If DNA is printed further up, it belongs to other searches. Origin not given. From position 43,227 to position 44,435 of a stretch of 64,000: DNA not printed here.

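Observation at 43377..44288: Domain-deleted iPGM paralogue with Ser->Cys at the catalytic nucleophile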

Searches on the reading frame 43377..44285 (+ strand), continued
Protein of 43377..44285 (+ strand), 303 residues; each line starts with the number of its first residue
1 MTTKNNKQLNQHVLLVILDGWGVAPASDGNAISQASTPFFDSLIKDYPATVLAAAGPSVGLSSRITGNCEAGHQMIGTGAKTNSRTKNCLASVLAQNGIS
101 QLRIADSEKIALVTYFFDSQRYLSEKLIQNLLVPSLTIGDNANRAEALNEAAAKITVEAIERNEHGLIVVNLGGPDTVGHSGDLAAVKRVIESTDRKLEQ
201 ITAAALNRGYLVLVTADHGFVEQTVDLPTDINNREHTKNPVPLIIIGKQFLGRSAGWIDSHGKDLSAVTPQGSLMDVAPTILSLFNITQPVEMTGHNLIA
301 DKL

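Call 36: predict_structure(alignment_id=A2)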
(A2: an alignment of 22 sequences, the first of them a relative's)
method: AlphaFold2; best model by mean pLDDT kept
length: 303 residues; sequences in the alignment: 22
mean_pLDDT: 89.7   pTM: 0.92
mean pLDDT of the five models: 89.7, 89.7, 89.7, 88.8, 88.1
residues with pLDDT >= 90: 221; 70-90: 56; 50-70: 18; < 50: 8
segments of 3 or more residues with pLDDT < 50: 1-7
pLDDT, mean of each block of 10 residues (from residue 1): 47 97 94 97 94 91 86 95 80 94 96 92 82 90 95 98 97 94 93 98 97 97 83 87 94 69 88 96 94 90 51
secondary structure, 60 per line:
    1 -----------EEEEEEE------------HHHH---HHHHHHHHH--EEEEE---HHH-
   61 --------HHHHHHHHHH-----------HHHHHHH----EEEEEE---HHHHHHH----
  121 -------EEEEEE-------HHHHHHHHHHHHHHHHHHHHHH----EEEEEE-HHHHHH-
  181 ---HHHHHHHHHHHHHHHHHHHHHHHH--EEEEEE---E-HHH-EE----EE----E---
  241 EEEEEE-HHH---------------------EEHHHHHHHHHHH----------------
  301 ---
elements in order: E12-18 H31-34 H38-46 E49-53 H69-78 H90-96 E101-106 H110-116 E128-133 H141-162 E167-172 H174-179 H184-207 E210-215 E241-246 H274-284
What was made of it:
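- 43581..43583 (+): TGC codon for Cys69, at the position of the catalytic nucleophile (Ser62 of G. stearothermophilus iPGM). The residue is at the N-terminus of model helix 69-78 (call 36).
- On Alkaline phosphatase superfamily (catalytically competent core): Model pLDDT 89.7, with helix 69-78 starting at Cys69 (call 36).
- Checked: The AlphaFold model has pLDDT 89.7 and pTM 0.92, and places Cys69 at the N-terminus of helix 69-78 (call 36).
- S has no signal peptide, and its N-terminus is beta-strand 1 of the fold (call 36). The 303-codon ORF is intact and gives a high-confidence fold (call 36).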

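Call 40: fold_search(model_id=the predicted structure, library=pdb)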
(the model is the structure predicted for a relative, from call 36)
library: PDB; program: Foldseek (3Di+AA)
matches with E <= 10: 1123; with E <= 0.001: 323
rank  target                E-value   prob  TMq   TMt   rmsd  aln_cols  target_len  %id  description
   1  2ify                  1.3e-21  1.00  0.82  0.49   6.1       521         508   19  Structure of Bacillus anthracis cofactor-independent phosphoglucerate mutase (released 2006-10-24)
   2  1ejj                  1.3e-21  1.00  0.85  0.51   2.4       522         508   19  CRYSTAL STRUCTURAL ANALYSIS OF PHOSPHOGLYCERATE MUTASE COCRYSTALLIZED WITH 3-PHOSPHOGLYCERATE (released 2001-03-02)
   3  1o99                  2.5e-21  1.00  0.82  0.49   6.8       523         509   18  CRYSTAL STRUCTURE OF THE S62A MUTANT OF PHOSPHOGLYCERATE MUTASE FROM BACILLUS STEAROTHERMOPHILUS COMPLEXED WITH 2-PHOSPH (released 2002-12-23)
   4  7tl8_A                3.1e-21  1.00  0.82  0.52   3.9       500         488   19  1.95A resolution structure of independent phosphoglycerate mutase from S. aureus in complex with a macrocyclic peptide (released 2022-08-10)
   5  4my4                  4.9e-21  1.00  0.84  0.51   4.1       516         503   18  Crystal structure of phosphoglycerate mutase from Staphylococcus aureus. (released 2013-10-16)
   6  1o98                  4.9e-21  1.00  0.82  0.49   5.8       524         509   19  1.4A CRYSTAL STRUCTURE OF PHOSPHOGLYCERATE MUTASE FROM BACILLUS STEAROTHERMOPHILUS COMPLEXED WITH 2-PHOSPHOGLYCERATE (released 2003-05-01)
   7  7knf_B                9.2e-21  1.00  0.83  0.51   3.5       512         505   20  1.80A resolution structure of independent Phosphoglycerate mutase from C. elegans in complex with a macrocyclic peptid (released 2021-04-07)
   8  7tl7_B                9.7e-21  1.00  0.84  0.49   4.4       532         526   19  1.90A resolution structure of independent phosphoglycerate mutase from C. elegans in complex with a macrocyclic peptid (released 2022-08-10)
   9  5vpu                  1.1e-20  1.00  0.83  0.50   6.3       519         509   19  Crystal Structure of 2,3-bisphosphoglycerate-independent phosphoglycerate mutase bound to 3-phosphoglycerate, from Acine (released 2017-05-24)
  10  7knf_A                1.6e-20  1.00  0.84  0.51   3.5       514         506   20  1.80A resolution structure of independent Phosphoglycerate mutase from C. elegans in complex with a macrocyclic peptid (released 2021-04-07)
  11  7kng_A                1.7e-20  1.00  0.82  0.49   6.8       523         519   19  2.10A resolution structure of independent Phosphoglycerate mutase from C. elegans in complex with a macrocyclic peptid (released 2021-04-07)
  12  4nwj                  2.3e-20  1.00  0.83  0.51   3.4       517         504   18  Crystal structure of phosphopglycerate mutase from Staphylococcus aureus in 3-phosphoglyceric acid bound form. (released 2015-01-14)
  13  7tl7_A                2.7e-20  1.00  0.84  0.49   4.4       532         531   19  1.90A resolution structure of independent phosphoglycerate mutase from C. elegans in complex with a macrocyclic peptid (released 2022-08-10)
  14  5kgn_A                2.8e-20  1.00  0.81  0.47   7.1       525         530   19  1.95A resolution structure of independent phosphoglycerate mutase from C. elegans in complex with a macrocyclic peptid (released 2017-04-05)
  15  5kgm_B                4.0e-20  1.00  0.82  0.49   7.2       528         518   20  2.95A resolution structure of Apo independent phosphoglycerate mutase from C. elegans (monoclinic form) (released 2017-04-05)
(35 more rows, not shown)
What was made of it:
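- On Alkaline phosphatase superfamily (catalytically competent core): Foldseek hits to iPGM, sulfatases, AP, PPM and LtaS family (call 40).
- Closest known: Alkaline-phosphatase-fold mutases with small cap domains. Same: Foldseek hits 2ZKT, 3M7V and 4N7T at E about 1e-9 to 1e-11 (call 40).
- Checked: Foldseek's best hits are iPGM structures with TM 0.82-0.85 over the query and E about 1e-21 (call 40).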

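Call 52: find_encoding_contigs(protein=P0128, flank=8000, max_places=2)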
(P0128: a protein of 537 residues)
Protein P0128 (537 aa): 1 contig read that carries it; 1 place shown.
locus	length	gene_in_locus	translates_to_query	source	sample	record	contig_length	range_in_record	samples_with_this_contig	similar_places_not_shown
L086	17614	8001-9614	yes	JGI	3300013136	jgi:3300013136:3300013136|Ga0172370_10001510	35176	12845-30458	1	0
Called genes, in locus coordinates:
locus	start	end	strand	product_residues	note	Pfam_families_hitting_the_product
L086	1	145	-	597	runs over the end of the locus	PF00496:SBP_bac_5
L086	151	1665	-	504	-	PF12072:RNase_Y_N, PF00013:KH_1, PF22891:KH_PNO1_2nd (weak), PF08668:HDOD (faint), PF01966:HD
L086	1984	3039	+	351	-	PF00437:T2SSE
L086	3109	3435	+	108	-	-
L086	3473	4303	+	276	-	-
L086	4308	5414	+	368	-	PF13180:PDZ_2, PF17820:PDZ_6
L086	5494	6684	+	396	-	PF00162:PGK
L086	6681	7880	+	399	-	PF00113:Enolase_C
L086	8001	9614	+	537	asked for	PF01676:Metalloenzyme, PF06415:iPGM_N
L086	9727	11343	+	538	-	PF03023:MurJ, PF13440:Polysacc_synt_3, PF01554:MatE (weak)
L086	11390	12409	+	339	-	PF06144:DNA_pol3_delta (faint), PF21694:DNA_pol3_delta_C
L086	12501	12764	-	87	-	PF01649:Ribosomal_S20p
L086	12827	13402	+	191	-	PF02367:TsaE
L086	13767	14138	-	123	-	PF01258:zf-dskA_traR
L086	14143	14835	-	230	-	PF22935:RM44_endonuclase, PF14622:Ribonucleas_3_3, PF00636:Ribonuclease_3, PF00035:dsrm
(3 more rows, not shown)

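Call 53: find_encoding_contigs(protein=P0125, flank=8000, max_places=2)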
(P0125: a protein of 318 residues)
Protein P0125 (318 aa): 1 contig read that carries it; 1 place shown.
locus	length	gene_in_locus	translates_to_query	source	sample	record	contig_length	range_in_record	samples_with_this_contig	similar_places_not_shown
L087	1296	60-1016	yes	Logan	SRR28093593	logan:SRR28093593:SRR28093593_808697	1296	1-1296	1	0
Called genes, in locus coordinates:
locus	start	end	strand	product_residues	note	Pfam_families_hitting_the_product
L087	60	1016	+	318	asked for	PF01676:Metalloenzyme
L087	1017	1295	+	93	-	?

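Call 54: find_encoding_contigs(protein=P0127, flank=8000, max_places=2)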
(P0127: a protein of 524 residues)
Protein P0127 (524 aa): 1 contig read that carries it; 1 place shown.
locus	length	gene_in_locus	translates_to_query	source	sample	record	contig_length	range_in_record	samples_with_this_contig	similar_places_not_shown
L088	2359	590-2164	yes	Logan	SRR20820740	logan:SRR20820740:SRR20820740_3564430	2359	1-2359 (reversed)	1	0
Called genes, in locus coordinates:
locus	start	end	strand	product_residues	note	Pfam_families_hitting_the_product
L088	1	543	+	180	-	?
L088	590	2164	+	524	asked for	PF01676:Metalloenzyme, PF06415:iPGM_N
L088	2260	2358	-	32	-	?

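Call 55: list_cluster_members(proteins=[P0001, P0128, P0122, P0161, P0121])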
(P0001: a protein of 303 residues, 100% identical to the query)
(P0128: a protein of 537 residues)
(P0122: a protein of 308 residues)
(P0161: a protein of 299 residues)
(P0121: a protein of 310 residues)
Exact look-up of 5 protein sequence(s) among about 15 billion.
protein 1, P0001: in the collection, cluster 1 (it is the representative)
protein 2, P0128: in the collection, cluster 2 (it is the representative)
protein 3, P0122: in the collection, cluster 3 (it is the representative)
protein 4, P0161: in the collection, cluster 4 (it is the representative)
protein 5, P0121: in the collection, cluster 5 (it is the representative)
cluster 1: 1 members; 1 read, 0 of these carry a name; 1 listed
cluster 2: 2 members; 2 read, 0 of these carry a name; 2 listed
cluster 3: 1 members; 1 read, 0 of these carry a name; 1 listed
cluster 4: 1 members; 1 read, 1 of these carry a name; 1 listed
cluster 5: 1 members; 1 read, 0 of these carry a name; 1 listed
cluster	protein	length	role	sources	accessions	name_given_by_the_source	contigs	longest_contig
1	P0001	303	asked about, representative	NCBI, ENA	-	-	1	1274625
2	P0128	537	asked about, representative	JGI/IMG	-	-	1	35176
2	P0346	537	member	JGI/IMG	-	-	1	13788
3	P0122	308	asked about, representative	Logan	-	-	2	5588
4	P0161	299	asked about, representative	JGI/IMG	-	bisphosphoglycerate-independent phosphoglycerate mutase (AlkP superfamily)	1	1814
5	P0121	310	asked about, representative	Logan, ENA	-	-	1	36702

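Call 57: find_encoding_contigs(protein=P0121, flank=10000, max_places=2)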
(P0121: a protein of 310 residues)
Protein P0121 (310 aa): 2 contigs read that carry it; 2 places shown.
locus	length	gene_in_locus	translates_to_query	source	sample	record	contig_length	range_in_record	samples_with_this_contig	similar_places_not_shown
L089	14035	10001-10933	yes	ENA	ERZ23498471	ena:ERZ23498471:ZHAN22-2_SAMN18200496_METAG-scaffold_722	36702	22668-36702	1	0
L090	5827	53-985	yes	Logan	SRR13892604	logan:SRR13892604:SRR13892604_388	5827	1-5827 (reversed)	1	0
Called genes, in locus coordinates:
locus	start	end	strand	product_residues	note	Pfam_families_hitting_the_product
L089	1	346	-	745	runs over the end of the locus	PF07963:N_methyl, PF13620:CarboxypepD_reg (weak)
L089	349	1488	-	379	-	PF00482:T2SSF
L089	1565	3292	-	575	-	PF05157:MshEN, PF00437:T2SSE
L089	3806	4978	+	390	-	PF00162:PGK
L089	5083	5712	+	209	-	-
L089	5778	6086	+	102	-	-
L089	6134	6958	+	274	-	-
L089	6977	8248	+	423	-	PF03952:Enolase_N, PF00113:Enolase_C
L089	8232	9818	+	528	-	PF01676:Metalloenzyme, PF06415:iPGM_N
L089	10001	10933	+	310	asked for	PF01676:Metalloenzyme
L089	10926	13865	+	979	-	PF11617:Cu-binding_MopE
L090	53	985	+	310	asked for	PF01676:Metalloenzyme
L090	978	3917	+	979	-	PF11617:Cu-binding_MopE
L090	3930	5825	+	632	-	?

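Call 58: find_encoding_contigs(protein=P0131, flank=10000, max_places=2)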
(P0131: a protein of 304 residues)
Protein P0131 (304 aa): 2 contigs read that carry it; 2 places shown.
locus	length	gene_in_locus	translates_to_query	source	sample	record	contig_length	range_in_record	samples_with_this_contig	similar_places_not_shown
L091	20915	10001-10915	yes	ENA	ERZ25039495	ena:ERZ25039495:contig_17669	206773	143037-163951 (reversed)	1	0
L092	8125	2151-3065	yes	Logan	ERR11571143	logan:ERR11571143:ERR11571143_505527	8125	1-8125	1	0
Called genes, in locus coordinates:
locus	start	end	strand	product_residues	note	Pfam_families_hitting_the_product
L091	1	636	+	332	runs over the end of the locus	PF00294:PfkB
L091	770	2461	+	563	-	PF03023:MurJ, PF13440:Polysacc_synt_3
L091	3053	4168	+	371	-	PF00162:PGK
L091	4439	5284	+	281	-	-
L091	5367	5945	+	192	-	PF07963:N_methyl, PF08334:T2SSG (faint)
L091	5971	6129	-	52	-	-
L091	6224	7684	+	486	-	PF03952:Enolase_N, PF00113:Enolase_C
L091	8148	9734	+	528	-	PF01676:Metalloenzyme, PF06415:iPGM_N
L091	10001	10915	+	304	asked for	PF01676:Metalloenzyme, PF01663:Phosphodiest (weak), PF00884:Sulfatase (weak)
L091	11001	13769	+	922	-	PF11617:Cu-binding_MopE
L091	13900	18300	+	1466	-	PF05345:He_PIG, PF17963:Big_9 (weak), PF05345:He_PIG, PF00090:TSP_1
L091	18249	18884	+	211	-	-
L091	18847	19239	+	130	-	-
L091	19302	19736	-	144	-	PF01569:PAP2 (faint), PF02681:DUF212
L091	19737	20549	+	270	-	PF02673:BacA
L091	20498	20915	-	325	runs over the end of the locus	PF00188:CAP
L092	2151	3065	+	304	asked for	PF01676:Metalloenzyme, PF01663:Phosphodiest (weak), PF00884:Sulfatase (weak)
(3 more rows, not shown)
